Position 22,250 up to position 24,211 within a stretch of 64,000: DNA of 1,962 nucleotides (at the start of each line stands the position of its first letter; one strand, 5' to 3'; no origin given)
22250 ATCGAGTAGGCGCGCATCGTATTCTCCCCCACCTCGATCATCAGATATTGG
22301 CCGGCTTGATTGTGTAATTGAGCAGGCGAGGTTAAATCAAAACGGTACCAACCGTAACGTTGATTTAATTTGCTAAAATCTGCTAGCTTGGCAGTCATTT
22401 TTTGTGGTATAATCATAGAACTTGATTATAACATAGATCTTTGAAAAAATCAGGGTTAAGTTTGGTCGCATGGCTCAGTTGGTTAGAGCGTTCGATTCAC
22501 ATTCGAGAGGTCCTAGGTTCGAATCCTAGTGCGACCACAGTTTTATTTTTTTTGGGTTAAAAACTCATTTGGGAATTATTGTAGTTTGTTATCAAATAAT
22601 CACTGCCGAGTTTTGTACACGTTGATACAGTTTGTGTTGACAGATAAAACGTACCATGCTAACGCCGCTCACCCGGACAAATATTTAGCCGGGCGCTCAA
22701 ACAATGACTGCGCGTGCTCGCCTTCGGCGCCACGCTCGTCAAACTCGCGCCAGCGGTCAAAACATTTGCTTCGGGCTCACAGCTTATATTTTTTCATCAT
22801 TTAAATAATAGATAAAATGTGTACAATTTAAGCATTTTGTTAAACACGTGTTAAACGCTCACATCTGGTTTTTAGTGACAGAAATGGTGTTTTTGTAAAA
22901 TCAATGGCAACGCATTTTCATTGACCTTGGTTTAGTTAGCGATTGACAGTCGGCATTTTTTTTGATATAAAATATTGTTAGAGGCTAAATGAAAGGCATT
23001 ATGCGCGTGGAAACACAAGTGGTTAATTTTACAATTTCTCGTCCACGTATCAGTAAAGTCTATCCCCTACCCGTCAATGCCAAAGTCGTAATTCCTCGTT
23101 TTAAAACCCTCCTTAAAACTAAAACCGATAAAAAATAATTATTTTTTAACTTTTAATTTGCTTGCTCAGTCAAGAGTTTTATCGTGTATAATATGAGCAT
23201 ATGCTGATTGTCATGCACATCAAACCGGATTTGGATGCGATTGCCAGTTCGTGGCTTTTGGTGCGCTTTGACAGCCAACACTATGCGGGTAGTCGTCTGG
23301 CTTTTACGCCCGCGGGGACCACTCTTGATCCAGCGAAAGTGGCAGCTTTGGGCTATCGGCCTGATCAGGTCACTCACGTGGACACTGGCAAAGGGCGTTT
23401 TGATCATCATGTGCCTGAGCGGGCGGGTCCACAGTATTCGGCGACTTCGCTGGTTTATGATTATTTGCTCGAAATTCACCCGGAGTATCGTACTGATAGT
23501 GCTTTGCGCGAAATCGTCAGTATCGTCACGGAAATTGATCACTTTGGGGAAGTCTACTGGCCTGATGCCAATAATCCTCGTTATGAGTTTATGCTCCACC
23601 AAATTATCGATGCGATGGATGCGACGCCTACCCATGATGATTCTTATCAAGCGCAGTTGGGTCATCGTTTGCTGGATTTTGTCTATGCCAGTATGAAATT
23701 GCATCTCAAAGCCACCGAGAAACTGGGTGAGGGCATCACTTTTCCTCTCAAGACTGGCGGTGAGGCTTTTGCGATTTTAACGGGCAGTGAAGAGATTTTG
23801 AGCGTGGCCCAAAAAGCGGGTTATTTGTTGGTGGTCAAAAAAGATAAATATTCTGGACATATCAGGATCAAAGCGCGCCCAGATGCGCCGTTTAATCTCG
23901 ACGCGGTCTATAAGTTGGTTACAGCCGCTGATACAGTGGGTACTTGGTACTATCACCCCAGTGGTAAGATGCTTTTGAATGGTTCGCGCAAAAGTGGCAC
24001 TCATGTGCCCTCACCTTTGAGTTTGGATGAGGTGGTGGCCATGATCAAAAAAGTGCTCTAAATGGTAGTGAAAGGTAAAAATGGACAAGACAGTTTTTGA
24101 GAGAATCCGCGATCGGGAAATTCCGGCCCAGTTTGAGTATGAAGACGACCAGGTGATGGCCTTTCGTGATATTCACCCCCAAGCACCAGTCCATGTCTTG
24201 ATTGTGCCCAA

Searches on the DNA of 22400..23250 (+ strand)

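Call 23: search_rna_families(source=window, start=22400, end=23250, threshold=evalue, max_evalue=10)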
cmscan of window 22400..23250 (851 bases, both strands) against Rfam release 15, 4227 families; matches with E-value up to 10: 10.
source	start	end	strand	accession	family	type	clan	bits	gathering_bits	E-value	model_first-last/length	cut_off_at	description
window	22464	22537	+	RF00005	tRNA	Gene; tRNA;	CL00001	71.3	29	1.8e-15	1-71/71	no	tRNA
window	22464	22538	-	RF04354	Plastid-ycf2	Cis-reg;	-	37.5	65.7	4.3e-06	1-75/75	no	Plastid-ycf2 5UTR RNA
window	22762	22840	-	RF01586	snoR09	Gene; snRNA; snoRNA; CD-box;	-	20.7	50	3.7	1-84/84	no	small nucleolar RNA snoR09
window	22818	22922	+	RF02771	CnfY_thermometer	Cis-reg; thermoregulator;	-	20.5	130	7.5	1-112/112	no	CnfY 5' UTR thermometer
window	22755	22830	-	RF02904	AaHKsRNA69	Gene; sRNA;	-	17.8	43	9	1-83/83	no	Aggregatibacter sRNA 69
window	22579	22757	-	RF02047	Sphinx_2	Gene; lncRNA;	-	17.6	34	0.96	1-158/158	no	Sphinx conserved region 2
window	22462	22553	+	RF02435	SpF41_sRNA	Gene; sRNA;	-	17.6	52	7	1-105/105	no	Streptococcus sRNA SpF41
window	23095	23150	-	RF02934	caiA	Gene; sRNA;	-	17.3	55.5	5.3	1-78/78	no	caiA RNA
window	23140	23204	-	RF02925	6A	Gene; sRNA;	-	16.5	41.2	5.2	1-52/52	no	6A RNA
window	22848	22880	-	RF01343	CRISPR-DR33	Gene; CRISPR;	-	15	39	5.9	1-37/37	no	CRISPR RNA direct repeat element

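Call 69: search_dna_similar(query=window:22599-23140:+, collection=phages, mode=distant, max_evalue=0.01, max_rows=10)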
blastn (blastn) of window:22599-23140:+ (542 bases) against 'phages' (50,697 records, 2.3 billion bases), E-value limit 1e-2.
No match.

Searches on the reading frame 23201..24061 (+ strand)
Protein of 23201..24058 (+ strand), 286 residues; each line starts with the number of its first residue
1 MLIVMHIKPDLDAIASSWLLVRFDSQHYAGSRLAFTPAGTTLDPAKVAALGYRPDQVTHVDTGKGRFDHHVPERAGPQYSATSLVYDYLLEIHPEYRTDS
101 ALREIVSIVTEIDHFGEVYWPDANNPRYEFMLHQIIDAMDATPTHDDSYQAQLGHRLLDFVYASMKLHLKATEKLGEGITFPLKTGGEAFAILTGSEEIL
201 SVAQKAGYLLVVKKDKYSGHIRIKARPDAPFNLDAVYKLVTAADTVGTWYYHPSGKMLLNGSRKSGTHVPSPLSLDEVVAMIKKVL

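Call 34: find_homologous_proteins(query=window:23201-24058:+, max_evalue=1e-30)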
Query window:23201-24058:+ (286 aa): 440 proteins with E <= 1e-30 among 1864 candidates; the best 120 are listed.
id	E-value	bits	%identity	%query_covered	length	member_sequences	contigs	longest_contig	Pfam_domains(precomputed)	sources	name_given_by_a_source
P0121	1.7e-181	620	95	100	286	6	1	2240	-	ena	-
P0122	2.8e-150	518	78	100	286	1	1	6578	PF09828.15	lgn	-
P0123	3.7e-148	511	75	100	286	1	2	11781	PF09828.15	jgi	-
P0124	3.7e-148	511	76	100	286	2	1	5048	-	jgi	-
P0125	2.4e-143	495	74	100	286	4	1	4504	-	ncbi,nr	ncbi:hypothetical protein IJJ27_04110 [bacterium]|nr:hypothetical protein [bacterium]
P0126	3.9e-139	481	74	100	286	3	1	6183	-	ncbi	-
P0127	1.2e-128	447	80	83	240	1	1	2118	-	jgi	-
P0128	6.2e-126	438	64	100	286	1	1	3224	-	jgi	jgi:hypothetical protein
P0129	4.0e-121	422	65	100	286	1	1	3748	-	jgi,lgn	jgi:hypothetical protein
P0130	1.1e-113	397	62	100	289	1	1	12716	-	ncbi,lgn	-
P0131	1.6e-113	397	60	100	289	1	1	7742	-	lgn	-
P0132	4.6e-113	395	67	90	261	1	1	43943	-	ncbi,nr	ncbi:hypothetical protein IJJ12_03290, partial [bacterium]|nr:hypothetical protein [bacterium]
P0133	3.6e-112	393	62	100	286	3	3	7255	-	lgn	-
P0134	1.2e-110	388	60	100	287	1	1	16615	-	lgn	-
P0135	5.4e-110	385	60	100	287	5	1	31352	-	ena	-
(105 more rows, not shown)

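Call 35: find_encoding_contigs(protein=P0121, flank=10000, max_places=4)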
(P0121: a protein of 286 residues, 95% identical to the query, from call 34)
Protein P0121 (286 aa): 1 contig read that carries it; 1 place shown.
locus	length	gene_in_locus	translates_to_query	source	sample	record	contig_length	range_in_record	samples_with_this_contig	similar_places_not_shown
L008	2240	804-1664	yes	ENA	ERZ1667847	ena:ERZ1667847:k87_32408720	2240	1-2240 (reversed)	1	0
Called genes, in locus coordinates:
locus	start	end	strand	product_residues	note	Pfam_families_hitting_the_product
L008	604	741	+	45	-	-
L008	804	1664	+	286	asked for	-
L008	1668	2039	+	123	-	PF11969:DcpS_C, PF01230:HIT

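Call 36: find_encoding_contigs(protein=P0123, flank=10000, max_places=3)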
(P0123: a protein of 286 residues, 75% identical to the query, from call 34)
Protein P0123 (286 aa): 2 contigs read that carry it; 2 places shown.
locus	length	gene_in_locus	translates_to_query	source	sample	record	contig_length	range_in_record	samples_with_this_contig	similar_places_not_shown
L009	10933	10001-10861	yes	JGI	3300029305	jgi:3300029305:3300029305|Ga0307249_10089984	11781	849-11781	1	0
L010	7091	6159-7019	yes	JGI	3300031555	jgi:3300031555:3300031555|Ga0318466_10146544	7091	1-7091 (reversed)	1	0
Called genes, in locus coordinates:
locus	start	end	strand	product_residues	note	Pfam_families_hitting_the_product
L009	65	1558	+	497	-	PF00270:DEAD, PF00271:Helicase_C, PF16124:RecQ_Zn_bind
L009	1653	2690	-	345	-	PF02912:Phe_tRNA-synt_N, PF01409:tRNA-synt_2d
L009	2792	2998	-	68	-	-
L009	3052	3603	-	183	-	-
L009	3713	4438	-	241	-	PF00970:FAD_binding_6, PF08030:NAD_binding_6 (faint), PF00175:NAD_binding_1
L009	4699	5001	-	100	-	PF01909:NTP_transf_2 (weak), PF18765:Polbeta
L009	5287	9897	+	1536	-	-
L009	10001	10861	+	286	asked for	PF09828:ChrB_C (faint)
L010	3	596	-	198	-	?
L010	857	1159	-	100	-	PF01909:NTP_transf_2 (weak), PF18765:Polbeta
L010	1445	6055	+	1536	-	-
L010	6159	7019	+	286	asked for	PF09828:ChrB_C (faint)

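Call 37: find_encoding_contigs(protein=P0122, flank=10000, max_places=3)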
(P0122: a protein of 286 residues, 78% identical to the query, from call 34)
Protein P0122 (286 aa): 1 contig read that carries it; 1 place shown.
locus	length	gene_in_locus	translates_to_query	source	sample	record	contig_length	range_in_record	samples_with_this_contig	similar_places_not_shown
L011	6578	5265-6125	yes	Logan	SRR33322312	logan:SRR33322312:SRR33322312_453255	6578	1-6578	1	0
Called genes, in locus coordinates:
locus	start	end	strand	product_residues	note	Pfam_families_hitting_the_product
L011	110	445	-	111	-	-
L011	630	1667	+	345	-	PF02912:Phe_tRNA-synt_N, PF01409:tRNA-synt_2d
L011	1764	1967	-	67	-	-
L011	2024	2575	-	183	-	-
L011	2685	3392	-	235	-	PF00970:FAD_binding_6, PF08030:NAD_binding_6 (faint), PF00175:NAD_binding_1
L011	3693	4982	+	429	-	-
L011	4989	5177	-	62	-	-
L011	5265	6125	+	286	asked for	PF09828:ChrB_C (faint)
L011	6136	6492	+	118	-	PF11969:DcpS_C, PF01230:HIT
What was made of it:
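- Region 2 lies after tRNA-Val, where relatives carry different cargo genes (calls 36, 37).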

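Call 57: search_protein_families(library=pfam, proteins=[L011:3693-4982:+, L011:4989-5177:-, L009:4699-5001:-, window:23201-24061:+], max_evalue=0.01)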
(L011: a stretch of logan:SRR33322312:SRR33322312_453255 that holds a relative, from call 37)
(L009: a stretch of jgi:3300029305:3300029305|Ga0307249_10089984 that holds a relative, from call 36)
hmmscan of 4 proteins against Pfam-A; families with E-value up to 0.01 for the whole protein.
L011:3693-4982:+ (429 aa): 0 families

L011:4989-5177:- (62 aa): 0 families

L009:4699-5001:- (100 aa): 2 families
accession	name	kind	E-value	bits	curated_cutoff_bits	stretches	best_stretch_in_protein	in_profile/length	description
PF18765.7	Polbeta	-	5.2e-13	49.4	26.9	1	13-99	1-90/93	Polymerase beta, Nucleotidyltransferase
PF01909.29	NTP_transf_2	-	1.4e-06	29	21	1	14-50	3-40/93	Nucleotidyltransferase domain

window:23201-24061:+ (286 aa): 2 families
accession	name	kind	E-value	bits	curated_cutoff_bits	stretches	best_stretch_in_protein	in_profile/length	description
PF01368.27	DHH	-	0.007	17.1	28.1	0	2-66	3-52/125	DHH family, N-terminal domain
PF21697.3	Ppx_C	-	0.0085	16.6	27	0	81-163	47-131/187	Exopolyphosphatase, C-terminal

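Call 58: search_protein_families(library=phrogs, proteins=[L011:3693-4982:+, L011:4989-5177:-, L009:5287-9897:+], max_evalue=0.01)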
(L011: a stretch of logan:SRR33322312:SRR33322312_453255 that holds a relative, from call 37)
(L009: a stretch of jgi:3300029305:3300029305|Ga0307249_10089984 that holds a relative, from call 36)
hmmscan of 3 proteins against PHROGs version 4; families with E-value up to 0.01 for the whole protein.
L011:3693-4982:+ (429 aa): 0 families

L011:4989-5177:- (62 aa): 0 families

L009:5287-9897:+ (1536 aa): 0 families

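Call 60: find_encoding_contigs(protein=P0126, flank=10000, max_places=2)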
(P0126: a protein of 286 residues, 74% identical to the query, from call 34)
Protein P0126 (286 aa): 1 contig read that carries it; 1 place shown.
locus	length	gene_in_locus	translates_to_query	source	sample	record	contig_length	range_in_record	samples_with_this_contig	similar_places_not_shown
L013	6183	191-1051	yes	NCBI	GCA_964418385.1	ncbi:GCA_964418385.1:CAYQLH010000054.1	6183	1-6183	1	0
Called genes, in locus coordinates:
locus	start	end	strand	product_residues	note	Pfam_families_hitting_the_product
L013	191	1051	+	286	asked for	-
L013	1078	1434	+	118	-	PF11969:DcpS_C, PF01230:HIT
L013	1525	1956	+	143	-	PF01197:Ribosomal_L31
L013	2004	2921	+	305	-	PF03462:PCRF, PF00472:RF-1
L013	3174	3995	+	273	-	-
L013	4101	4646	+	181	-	-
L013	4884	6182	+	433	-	?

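Call 61: find_encoding_contigs(protein=P0125, flank=10000, max_places=2)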
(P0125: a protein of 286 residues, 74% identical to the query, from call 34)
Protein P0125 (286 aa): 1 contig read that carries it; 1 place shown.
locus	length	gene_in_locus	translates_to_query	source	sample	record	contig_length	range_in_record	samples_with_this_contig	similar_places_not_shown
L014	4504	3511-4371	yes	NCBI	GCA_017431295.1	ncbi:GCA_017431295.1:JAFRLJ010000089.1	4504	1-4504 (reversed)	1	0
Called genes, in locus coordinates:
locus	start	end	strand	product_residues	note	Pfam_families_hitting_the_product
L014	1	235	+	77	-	PF01409:tRNA-synt_2d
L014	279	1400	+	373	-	-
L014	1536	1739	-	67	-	-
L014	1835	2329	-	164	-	-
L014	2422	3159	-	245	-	PF00970:FAD_binding_6, PF08030:NAD_binding_6 (faint), PF00175:NAD_binding_1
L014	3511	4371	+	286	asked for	-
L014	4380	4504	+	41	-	PF11969:DcpS_C (weak)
